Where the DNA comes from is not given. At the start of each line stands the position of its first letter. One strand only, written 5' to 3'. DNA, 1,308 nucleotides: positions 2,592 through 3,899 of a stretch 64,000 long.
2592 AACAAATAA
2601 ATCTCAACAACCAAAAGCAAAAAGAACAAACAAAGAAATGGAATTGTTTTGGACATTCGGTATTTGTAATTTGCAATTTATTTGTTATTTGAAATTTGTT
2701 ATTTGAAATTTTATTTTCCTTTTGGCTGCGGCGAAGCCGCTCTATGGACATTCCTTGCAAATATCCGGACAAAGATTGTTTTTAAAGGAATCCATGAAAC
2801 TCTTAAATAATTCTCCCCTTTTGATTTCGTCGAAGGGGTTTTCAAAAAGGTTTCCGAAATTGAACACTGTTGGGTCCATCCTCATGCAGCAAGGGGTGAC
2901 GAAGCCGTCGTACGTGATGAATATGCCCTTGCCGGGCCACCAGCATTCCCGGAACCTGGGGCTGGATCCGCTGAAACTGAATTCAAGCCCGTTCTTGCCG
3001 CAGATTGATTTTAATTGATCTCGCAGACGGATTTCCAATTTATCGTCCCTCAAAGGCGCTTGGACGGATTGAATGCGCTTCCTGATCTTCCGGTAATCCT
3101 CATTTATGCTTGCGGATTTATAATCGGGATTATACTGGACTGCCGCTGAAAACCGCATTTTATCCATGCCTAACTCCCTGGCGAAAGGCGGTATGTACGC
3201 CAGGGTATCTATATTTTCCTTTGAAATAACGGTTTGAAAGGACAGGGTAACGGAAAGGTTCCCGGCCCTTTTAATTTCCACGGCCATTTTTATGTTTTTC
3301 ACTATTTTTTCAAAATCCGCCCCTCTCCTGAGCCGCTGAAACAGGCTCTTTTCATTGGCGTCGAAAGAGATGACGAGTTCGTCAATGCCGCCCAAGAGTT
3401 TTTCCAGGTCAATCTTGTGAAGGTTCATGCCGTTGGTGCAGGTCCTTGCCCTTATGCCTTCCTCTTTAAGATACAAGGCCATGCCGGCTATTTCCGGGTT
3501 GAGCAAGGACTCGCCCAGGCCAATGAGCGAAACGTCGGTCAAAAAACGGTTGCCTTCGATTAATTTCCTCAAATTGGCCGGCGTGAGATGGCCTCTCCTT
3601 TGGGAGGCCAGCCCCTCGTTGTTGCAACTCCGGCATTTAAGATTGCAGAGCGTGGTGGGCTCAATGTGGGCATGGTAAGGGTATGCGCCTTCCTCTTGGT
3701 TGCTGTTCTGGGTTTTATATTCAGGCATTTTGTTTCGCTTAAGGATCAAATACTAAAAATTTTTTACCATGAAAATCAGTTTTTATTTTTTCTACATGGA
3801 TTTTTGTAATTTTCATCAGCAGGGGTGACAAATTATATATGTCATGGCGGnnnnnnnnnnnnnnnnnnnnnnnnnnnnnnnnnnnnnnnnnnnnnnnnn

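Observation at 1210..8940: Modification cluster: YkgJ-like, ATP-grasp, radical SAM/SPASM, GT-like, GT2, FAD oxidoreductase and Maf/DUF115-like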

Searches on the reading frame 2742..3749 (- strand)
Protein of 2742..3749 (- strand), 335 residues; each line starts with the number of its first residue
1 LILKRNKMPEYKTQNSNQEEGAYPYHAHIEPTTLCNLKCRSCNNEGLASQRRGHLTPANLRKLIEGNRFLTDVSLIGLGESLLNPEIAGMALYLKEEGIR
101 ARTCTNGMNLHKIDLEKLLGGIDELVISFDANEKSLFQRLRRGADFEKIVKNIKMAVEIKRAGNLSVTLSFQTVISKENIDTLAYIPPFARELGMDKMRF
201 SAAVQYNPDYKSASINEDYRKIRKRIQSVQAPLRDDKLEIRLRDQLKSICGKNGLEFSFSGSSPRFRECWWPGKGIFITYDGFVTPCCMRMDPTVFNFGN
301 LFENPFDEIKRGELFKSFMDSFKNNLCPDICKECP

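Call 3: search_protein_families(library=pfam, proteins=[window:2742-3749:-], max_evalue=0.01)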
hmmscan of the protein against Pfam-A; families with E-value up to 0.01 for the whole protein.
window:2742-3749:- (335 aa): 3 families
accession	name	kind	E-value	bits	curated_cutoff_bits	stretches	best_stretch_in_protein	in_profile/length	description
PF04055.27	Radical_SAM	-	8.9e-15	55.7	29.5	1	29-182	1-158/166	Radical SAM superfamily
PF13186.11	SPASM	-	1.8e-12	47.8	21.5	1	269-335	1-67/67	Iron-sulfur cluster-binding domain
PF13353.11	Fer4_12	-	0.00031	21.5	22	1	35-126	15-113/137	4Fe-4S single cluster domain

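Call 4: search_protein_families(library=ncbifam, proteins=[window:2742-3749:-], max_evalue=0.01)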
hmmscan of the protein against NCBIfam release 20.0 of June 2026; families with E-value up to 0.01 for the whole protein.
window:2742-3749:- (335 aa): 37 families (the best 25 are shown)
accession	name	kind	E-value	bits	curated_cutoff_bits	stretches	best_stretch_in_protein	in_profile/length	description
TIGR04317.1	W_rSAM_matur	equivalog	2.3e-28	99.3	380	1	28-328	7-308/349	tungsten cofactor oxidoreductase radical SAM maturase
TIGR04311.1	rSAM_Geo_metal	subfamily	2.7e-21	76.1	400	1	23-215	1-199/423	radical SAM/SPASM family putative metalloenzyme maturase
TIGR02668.1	moaA_archaeal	equivalog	2.8e-14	52.8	325.25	1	31-295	16-273/303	GTP 3',8-cyclase MoaA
NF001199.0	PRK00164.2-1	equivalog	1.5e-13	50.6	231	1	29-295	16-275/308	GTP 3',8-cyclase MoaA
NF038332.1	rSAM_rare_HxsC4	exception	2.9e-12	46.4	500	1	27-201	16-192/335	radical SAM protein HxsC4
NF033640.1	N_Twi_rSAM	subfamily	2e-11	43.7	170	1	15-230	101-337/398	twitch domain-containing radical SAM protein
TIGR04054.1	rSAM_NirJ1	equivalog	2.5e-11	42.8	650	1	12-204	20-211/387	putative heme d1 biosynthesis radical SAM protein NirJ1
TIGR04545.1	rSAM_ahbD_hemeb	equivalog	6.8e-11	42.2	500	1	30-196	5-168/339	heme b synthase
TIGR04053.2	TIGR04053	equivalog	2.6e-10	40.1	395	1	24-195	7-178/366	TIGR04053 family radical SAM/SPASM domain-containing protein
TIGR02666.1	moaA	equivalog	4.4e-10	39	284.05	1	32-183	17-176/336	GTP 3',8-cyclase MoaA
TIGR02109.1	PQQ_syn_pqqE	equivalog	5.7e-10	38.6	381.35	1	24-334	6-302/358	pyrroloquinoline quinone biosynthesis protein PqqE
NF038283.1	viperin_w_prok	equivalog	6.4e-10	38.6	180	1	32-200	9-185/281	viperin family antiviral radical SAM protein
TIGR04546.1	rSAM_ahbC_deAc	equivalog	7.2e-10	38.2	650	1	32-204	46-214/390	12,18-didecarboxysiroheme deacetylase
TIGR04321.1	spiroSPASM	subfamily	8.6e-09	34.6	250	1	22-157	228-377/510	spiro-SPASM protein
TIGR03470.1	HpnH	equivalog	8.9e-09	34.8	225.05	1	5-211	8-208/318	adenosyl-hopene transferase HpnH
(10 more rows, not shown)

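Call 10: find_homologous_proteins(query=window:2742-3749:-, max_evalue=1e-10)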
Query window:2742-3749:- (335 aa): 14 proteins with E <= 1e-10 among 981 candidates.
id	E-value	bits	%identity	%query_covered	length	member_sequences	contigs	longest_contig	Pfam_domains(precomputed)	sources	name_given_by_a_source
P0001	1.3e-204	697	91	98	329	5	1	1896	PF13186.12,PF04055.28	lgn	-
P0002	4.4e-171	587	76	100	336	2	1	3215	PF13186.12,PF04055.28,PF13353.12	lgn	-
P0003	7.0e-130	451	60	93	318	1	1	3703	PF13186.12,PF04055.28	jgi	-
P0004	1.3e-127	444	59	93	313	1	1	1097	PF13186.12,PF04055.28,PF13353.12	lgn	-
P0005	6.6e-126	438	61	93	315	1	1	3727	PF13186.12,PF04055.28,PF13353.12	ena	-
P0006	3.5e-124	433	60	93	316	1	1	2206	PF13186.12,PF04055.28,PF13353.12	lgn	-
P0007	1.2e-88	316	45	93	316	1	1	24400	PF13186.12,PF04055.28,PF13353.12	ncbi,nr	ncbi:MAG: SPASM domain-containing protein [Nitrospinae bacterium]|nr:SPASM domain-containing protein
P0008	1.2e-85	306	44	93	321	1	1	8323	PF13186.12,PF04055.28,PF13353.12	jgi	jgi:MoaA/NifB/PqqE/SkfB family radical SAM enzyme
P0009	1.0e-80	290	44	93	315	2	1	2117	PF13186.12,PF04055.28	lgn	-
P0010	6.5e-73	264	42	93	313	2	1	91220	PF13186.12,PF04055.28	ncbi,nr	ncbi:radical SAM protein [Heliobacterium mobile]|nr:radical SAM protein [Heliobacterium mobile]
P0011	3.4e-72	262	40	93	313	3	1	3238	PF13186.12,PF04055.28,PF13353.12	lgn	-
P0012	2.5e-36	144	30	100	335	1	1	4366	PF13186.12,PF04055.28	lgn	-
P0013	6.7e-36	142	31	92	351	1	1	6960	PF13186.12,PF04055.28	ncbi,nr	ncbi:MAG: radical SAM protein [bacterium]|nr:radical SAM protein [bacterium]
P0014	5.5e-17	80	26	93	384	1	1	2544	PF13186.12,PF04055.28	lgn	-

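Call 11: find_encoding_contigs(protein=P0007, flank=10000, max_places=2)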
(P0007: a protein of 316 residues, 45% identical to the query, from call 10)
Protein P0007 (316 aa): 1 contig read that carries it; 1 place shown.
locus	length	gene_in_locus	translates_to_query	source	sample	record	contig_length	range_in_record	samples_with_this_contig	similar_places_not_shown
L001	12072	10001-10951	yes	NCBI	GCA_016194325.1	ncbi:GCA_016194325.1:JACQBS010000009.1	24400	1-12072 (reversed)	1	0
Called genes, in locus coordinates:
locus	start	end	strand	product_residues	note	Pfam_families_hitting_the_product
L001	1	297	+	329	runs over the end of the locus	PF13310:Virulence_RhuM, PF02661:Fic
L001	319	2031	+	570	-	PF20706:GT4-conflict (faint), PF00534:Glycos_transf_1, PF13692:Glyco_trans_1_4, PF13524:Glyco_trans_1_2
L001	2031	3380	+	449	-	PF00534:Glycos_transf_1 (weak), PF13692:Glyco_trans_1_4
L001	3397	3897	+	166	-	PF10543:ORF6N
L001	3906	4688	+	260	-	-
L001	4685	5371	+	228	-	PF12686:DUF3800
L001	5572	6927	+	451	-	PF01266:DAO (faint), PF01593:Amino_oxidase, PF13450:NAD_binding_8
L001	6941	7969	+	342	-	-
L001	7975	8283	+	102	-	-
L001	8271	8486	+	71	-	PF10049:DUF2283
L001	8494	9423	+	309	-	PF00535:Glycos_transf_2, PF13641:Glyco_tranf_2_3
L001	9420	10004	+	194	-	-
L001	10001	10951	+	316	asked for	PF04055:Radical_SAM, PF13353:Fer4_12 (weak), PF13186:SPASM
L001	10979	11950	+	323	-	PF21360:PylC-like_N, PF13535:ATP-grasp_4 (faint), PF02655:ATP-grasp_3, PF15632:ATPgrasp_Ter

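Call 12: find_encoding_contigs(protein=P0010, flank=10000, max_places=2)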
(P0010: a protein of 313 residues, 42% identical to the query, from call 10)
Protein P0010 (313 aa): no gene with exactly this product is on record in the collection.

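Call 14: find_related_loci(query=A1, collection=genome_contigs, flank=10000)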
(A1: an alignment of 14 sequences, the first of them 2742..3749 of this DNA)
Query A1 (335 aa) in genome_contigs; peptide patterns used: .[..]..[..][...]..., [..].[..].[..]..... (x = any residue, [..] = any of these).
21 stretches matched a pattern; 11 encode a relative of the query (tblastn E <= 1e-3); 10 distinct loci.
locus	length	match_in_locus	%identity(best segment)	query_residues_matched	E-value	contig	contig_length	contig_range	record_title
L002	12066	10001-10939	45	23-335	3e-94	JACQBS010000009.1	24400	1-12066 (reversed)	MAG: Nitrospinota bacterium isolate NC_groundwater_948_Pr1_S-0.2um_39_25 Montesol18-Sp2_coassembly_scaffold_112765, whol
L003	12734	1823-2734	44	24-335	2e-91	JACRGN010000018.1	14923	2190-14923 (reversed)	MAG: Nitrospinota bacterium isolate NC_groundwater_1752_Pr3_B-0.1um_39_30 SR-2_scaffold_141_149729, whole genome shotgun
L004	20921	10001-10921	42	24-335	9e-80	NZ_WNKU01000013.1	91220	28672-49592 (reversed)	Heliobacterium mobile strain DSM 6151 NODE_13_length_91220_cov_44.1261, whole genome shotgun sequence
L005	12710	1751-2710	36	8-335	3e-70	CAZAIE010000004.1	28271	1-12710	MAG TPA_asm: uncultured Myxococcaceae bacterium isolate binchicken_co269_54 genome assembly, contig: NODE_1426_length_28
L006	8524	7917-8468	46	23-206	1e-52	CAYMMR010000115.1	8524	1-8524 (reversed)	MAG TPA_asm: uncultured Nitrospinota bacterium isolate binchicken_co21_483 genome assembly, contig: NODE_7852_length_852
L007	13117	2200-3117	32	26-335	3e-43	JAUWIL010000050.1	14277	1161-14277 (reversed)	MAG: Methanobacteriota archaeon isolate CSMAG_2293 CSMAG_2293_k127_1248087_length_14277_cov_12.8661, whole genome shotgu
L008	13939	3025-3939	41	26-335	5e-77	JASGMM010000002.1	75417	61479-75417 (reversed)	MAG: Clostridiales bacterium isolate DJKA124_ANT21_bin.4 scaffold_69, whole genome shotgun sequence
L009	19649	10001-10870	28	28-331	8e-27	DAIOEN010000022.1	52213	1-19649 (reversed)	MAG TPA_asm: Vulcanimicrobiota bacterium isolate CTOTU7676 NODE_1269_length_52213_cov_24.450497, whole genome shotgun se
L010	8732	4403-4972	30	22-207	2e-23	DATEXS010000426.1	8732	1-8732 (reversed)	MAG TPA_asm: Anaerolineae bacterium isolate SMAG_U8425 k141_367908, whole genome shotgun sequence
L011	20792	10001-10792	27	26-294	2e-17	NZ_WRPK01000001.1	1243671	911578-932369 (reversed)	Sphingomonas formosensis strain CC-Nfb-2 NODE_1_length_1243671_cov_30.809840_cov_30.809840, whole genome shotgun sequenc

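Call 17: search_protein_families(library=pfam, proteins=[L003:4026-5072:+, L003:5111-6193:+, L003:6212-7261:+, L003:7415-8233:+, L003:8697-9623:+, L003:10259-11881:+, L008:28-900:+, L008:867-1841:+, L008:1820-3004:+, L008:5104-5784:+], max_evalue=0.001)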
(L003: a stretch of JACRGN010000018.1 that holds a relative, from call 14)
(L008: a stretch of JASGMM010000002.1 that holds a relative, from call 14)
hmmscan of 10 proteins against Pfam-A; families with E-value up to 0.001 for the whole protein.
L003:4026-5072:+ (348 aa): 2 families
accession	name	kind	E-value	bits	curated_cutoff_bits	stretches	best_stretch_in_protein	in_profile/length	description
PF03102.20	NeuB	-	2.5e-90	302.6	22.1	1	36-274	1-239/241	NeuB family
PF08666.17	SAF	-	6.8e-14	52.6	21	1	290-347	1-62/63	SAF domain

L003:5111-6193:+ (360 aa): 3 families
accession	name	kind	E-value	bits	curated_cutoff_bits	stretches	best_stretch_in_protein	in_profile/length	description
PF00534.26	Glycos_transf_1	-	1.8e-05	24.8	26.4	1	240-328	85-171/172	Glycosyl transferases group 1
PF04101.22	Glyco_tran_28_C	-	0.00028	21.4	22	1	188-324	13-152/166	Glycosyltransferase family 28 C-terminal domain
PF06722.18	EryCIII-like_C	-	0.00034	21.1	31.7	1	255-321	55-121/145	Erythromycin biosynthesis protein CIII-like, C-terminal domain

L003:6212-7261:+ (349 aa): 3 families
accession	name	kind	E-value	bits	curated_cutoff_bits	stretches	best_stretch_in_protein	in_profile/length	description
PF01408.29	GFO_IDH_MocA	-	1.9e-22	80.7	24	1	8-139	2-120/120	Oxidoreductase family, NAD-binding Rossmann fold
PF22725.1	GFO_IDH_MocA_C3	-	3e-16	60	27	1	147-260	1-123/124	GFO/IDH/MocA C-terminal domain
PF02894.22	GFO_IDH_MocA_C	-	8.5e-15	55.6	22.9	1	151-340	1-213/218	Oxidoreductase family, C-terminal alpha/beta domain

L003:7415-8233:+ (272 aa): 1 family
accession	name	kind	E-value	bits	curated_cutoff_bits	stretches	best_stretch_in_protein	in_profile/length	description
PF02348.25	CTP_transf_3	-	1.2e-29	104.2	22.6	1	8-239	1-214/217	Cytidylyltransferase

L003:8697-9623:+ (308 aa): 2 families
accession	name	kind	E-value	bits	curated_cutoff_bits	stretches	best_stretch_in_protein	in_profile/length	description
PF00669.25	Flagellin_N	-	1.5e-43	148.6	26.6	1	28-163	1-136/139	Bacterial flagellin N-terminal helical region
PF00700.27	Flagellin_C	-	5.2e-27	94.4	23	1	223-307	2-86/86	Bacterial flagellin C-terminal helical region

L003:10259-11881:+ (540 aa): 2 families
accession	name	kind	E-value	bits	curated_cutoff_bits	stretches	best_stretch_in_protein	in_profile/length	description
PF07195.17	FliD_C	-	1.1e-45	156.3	25.4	1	217-519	1-236/236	Flagellar hook-associated protein 2 C-terminus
PF02465.23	FliD_N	-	1.6e-22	80.4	24.8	1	10-111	1-96/97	Flagellar hook-associated protein 2 N-terminus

L008:28-900:+ (290 aa): 8 families
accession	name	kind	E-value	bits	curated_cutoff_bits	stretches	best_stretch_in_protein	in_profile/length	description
PF02719.21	Polysacc_synt_2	-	1.3e-92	310.6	20.2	1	9-245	50-291/293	Polysaccharide biosynthesis protein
PF01073.25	3Beta_HSD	-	4.8e-18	65.6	22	1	7-88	43-123/280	3-beta hydroxysteroid dehydrogenase/isomerase family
PF01370.27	Epimerase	-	1.4e-15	57.8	20.9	1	9-148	41-202/240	NAD dependent epimerase/dehydratase family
PF13460.12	NAD_binding_10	-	4.5e-09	36.9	27.2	1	3-86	33-103/184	NAD(P)H-binding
PF16363.11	GDP_Man_Dehyd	-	2.4e-08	34.3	27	1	6-82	49-130/332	GDP-mannose 4,6 dehydratase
PF04321.23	RmlD_sub_bind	-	1.7e-07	31.1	27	1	17-128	36-155/287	RmlD substrate binding domain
PF05368.20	NmrA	-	5.9e-06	26.5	27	1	7-164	46-194/298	NmrA-like family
PF07993.18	NAD_binding_4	-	2.1e-05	24.3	20.1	1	22-87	80-142/258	Male sterility protein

L008:867-1841:+ (324 aa): 8 families
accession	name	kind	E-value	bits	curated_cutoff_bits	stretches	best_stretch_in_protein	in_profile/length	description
PF16363.11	GDP_Man_Dehyd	-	9.9e-60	203.2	27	1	14-316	1-332/332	GDP-mannose 4,6 dehydratase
PF01370.27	Epimerase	-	2e-57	194.8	20.9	1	13-254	1-240/240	NAD dependent epimerase/dehydratase family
PF01073.25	3Beta_HSD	-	1.6e-21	77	22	1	15-240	2-228/280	3-beta hydroxysteroid dehydrogenase/isomerase family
PF04321.23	RmlD_sub_bind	-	3.9e-16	59.4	27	1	11-240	1-196/287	RmlD substrate binding domain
PF02719.21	Polysacc_synt_2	-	1.8e-14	54.1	20.2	1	13-268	1-243/293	Polysaccharide biosynthesis protein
PF07993.18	NAD_binding_4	-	3.3e-14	53.1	20.1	1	15-198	1-213/258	Male sterility protein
PF00106.31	adh_short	-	2e-06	27.8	26.6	1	13-80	3-70/195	short chain dehydrogenase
PF13561.12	adh_short_C2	-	0.00075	19.6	27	0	22-94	8-84/236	Enoyl-(Acyl carrier protein) reductase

L008:1820-3004:+ (394 aa): 5 families
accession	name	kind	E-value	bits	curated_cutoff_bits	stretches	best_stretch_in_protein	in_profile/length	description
PF01041.23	DegT_DnrJ_EryC1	-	4.4e-141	470.7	19.8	1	17-380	3-359/360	DegT/DnrJ/EryC1/StrS aminotransferase family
PF00155.27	Aminotran_1_2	-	5e-13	49.4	19.7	1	40-168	44-194/361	Aminotransferase class I and II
PF01053.26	Cys_Met_Meta_PP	-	1e-09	37.9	27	1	38-171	52-185/381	Cys/Met metabolism PLP-dependent enzyme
PF01212.27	Beta_elim_lyase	-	4.1e-07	30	27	1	37-215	31-226/288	Beta-eliminating lyase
PF00266.25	Aminotran_5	-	8.8e-07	28.7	21.5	1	39-185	44-200/371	Aminotransferase class-V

L008:5104-5784:+ (226 aa): 3 families
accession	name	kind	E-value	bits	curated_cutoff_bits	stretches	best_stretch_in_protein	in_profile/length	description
PF13419.12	HAD_2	-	8.7e-23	81.8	23.8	1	10-192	1-177/178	Haloacid dehalogenase-like hydrolase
PF00702.32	Hydrolase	-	2.4e-15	57.8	26.4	1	7-187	1-191/191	haloacid dehalogenase-like hydrolase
PF13242.12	Hydrolase_like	-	2.5e-08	34.2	22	1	147-200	2-55/75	HAD-hyrolase-like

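Call 18: search_protein_families(library=pfam, proteins=[L004:248-1468:+, L004:1502-2056:+, L004:2077-3459:+, L004:3485-4852:+, L004:6642-7748:+, L004:7745-8857:+, L004:10953-11477:+, L004:11553-12041:+, L004:12148-13455:-, L004:14988-18917:-], max_evalue=0.001)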
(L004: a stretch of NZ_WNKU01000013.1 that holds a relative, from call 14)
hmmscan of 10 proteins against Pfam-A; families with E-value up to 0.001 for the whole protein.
L004:248-1468:+ (406 aa): 2 families
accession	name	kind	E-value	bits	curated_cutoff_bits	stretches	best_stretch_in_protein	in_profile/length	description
PF13186.11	SPASM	-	4.9e-13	49.6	21.5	1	339-405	1-67/67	Iron-sulfur cluster-binding domain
PF04055.27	Radical_SAM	-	6.4e-09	36.6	29.5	1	108-230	1-133/166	Radical SAM superfamily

L004:1502-2056:+ (184 aa): 1 family
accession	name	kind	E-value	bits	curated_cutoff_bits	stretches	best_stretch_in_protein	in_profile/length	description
PF00293.34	NUDIX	-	3.2e-17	63.2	21.1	1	46-157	6-118/134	NUDIX domain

L004:2077-3459:+ (460 aa): 5 families
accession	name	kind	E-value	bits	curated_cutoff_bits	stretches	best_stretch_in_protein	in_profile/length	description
PF01050.24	MannoseP_isomer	-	3.6e-49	166.2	23.6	1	342-455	3-116/116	Mannose-6-phosphate isomerase C-terminal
PF00483.29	NTP_transferase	-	1.6e-45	156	21.2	1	2-275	1-242/245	Nucleotidyl transferase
PF07883.17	Cupin_2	-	1.9e-12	47.1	27.2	1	375-439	5-69/70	Cupin domain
PF22640.1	ManC_GMP_beta-helix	-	4.5e-09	36.5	27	1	286-337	4-55/55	MannoseP isomerase/GMP-like beta-helix domain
PF12804.13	NTP_transf_3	-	1.3e-06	29.2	27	1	3-117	1-96/160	MobA-like NTP transferase domain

L004:3485-4852:+ (455 aa): 4 families
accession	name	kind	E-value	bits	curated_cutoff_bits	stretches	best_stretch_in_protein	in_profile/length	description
PF02878.22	PGM_PMM_I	-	2.1e-37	128.3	22.5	1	8-132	4-132/138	Phosphoglucomutase/phosphomannomutase, alpha/beta/alpha domain I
PF02880.22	PGM_PMM_III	-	4.8e-25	88.4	20.7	1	260-368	2-113/115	Phosphoglucomutase/phosphomannomutase, alpha/beta/alpha domain III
PF02879.22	PGM_PMM_II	-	1.4e-21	77.4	29.3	1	156-255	2-103/103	Phosphoglucomutase/phosphomannomutase, alpha/beta/alpha domain II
PF00408.26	PGM_PMM_IV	-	9e-09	35.7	23.1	1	375-440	1-59/68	Phosphoglucomutase/phosphomannomutase, C-terminal domain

L004:6642-7748:+ (368 aa): 5 families
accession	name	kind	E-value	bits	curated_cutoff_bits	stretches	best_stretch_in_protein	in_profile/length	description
PF03275.19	GLF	-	1e-78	264.2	26.3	1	146-342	1-203/203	UDP-galactopyranose mutase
PF13450.12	NAD_binding_8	-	5e-16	59.2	21.9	1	6-72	1-66/68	NAD(P)-binding Rossmann-like domain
PF13454.12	NAD_binding_9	-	2.4e-05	24.8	21.8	1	6-79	2-73/155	FAD-NAD(P)-binding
PF01266.30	DAO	-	3.7e-05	23.8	27.9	1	3-41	1-39/353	FAD dependent oxidoreductase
PF07992.20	Pyr_redox_2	-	0.0002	21.3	26.1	0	2-38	1-36/291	Pyridine nucleotide-disulphide oxidoreductase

L004:7745-8857:+ (370 aa): 2 families
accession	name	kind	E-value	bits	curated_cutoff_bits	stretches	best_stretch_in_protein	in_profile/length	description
PF03102.20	NeuB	-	9.7e-86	287.6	22.1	1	38-293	1-238/241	NeuB family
PF08666.17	SAF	-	1.2e-10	42.3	21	1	309-366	1-62/63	SAF domain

L004:10953-11477:+ (174 aa): 6 families
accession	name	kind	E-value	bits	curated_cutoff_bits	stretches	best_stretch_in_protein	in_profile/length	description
PF01370.27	Epimerase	-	2.2e-27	96.4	20.9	1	3-147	1-124/240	NAD dependent epimerase/dehydratase family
PF16363.11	GDP_Man_Dehyd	-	1.6e-24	87.4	27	1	4-142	1-133/332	GDP-mannose 4,6 dehydratase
PF01073.25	3Beta_HSD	-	5e-09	36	22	1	4-144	1-122/280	3-beta hydroxysteroid dehydrogenase/isomerase family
PF02719.21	Polysacc_synt_2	-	1.9e-08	34.3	20.2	1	3-144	1-134/293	Polysaccharide biosynthesis protein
PF07993.18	NAD_binding_4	-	3.4e-07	30.1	20.1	1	5-142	1-141/258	Male sterility protein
PF04321.23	RmlD_sub_bind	-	9.1e-07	28.7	27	1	1-142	1-105/287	RmlD substrate binding domain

L004:11553-12041:+ (162 aa): 2 families
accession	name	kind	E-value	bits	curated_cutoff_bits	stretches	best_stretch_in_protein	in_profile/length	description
PF16363.11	GDP_Man_Dehyd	-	4.4e-18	66.3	27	1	1-153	163-331/332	GDP-mannose 4,6 dehydratase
PF01370.27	Epimerase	-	4.4e-18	66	20.9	1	4-86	155-239/240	NAD dependent epimerase/dehydratase family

L004:12148-13455:- (435 aa): 2 families
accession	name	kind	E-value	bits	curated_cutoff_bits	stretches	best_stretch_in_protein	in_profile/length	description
PF00669.25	Flagellin_N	-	3.4e-47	160.4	26.6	1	5-141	1-137/139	Bacterial flagellin N-terminal helical region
PF00700.27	Flagellin_C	-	7.9e-29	100.3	23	1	350-434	2-86/86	Bacterial flagellin C-terminal helical region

L004:14988-18917:- (1309 aa): 1 family
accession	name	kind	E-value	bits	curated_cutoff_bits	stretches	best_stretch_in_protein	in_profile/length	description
PF22888.1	FIMAH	-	2.8e-10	41.1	24.8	0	642-685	13-56/81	FIMAH domain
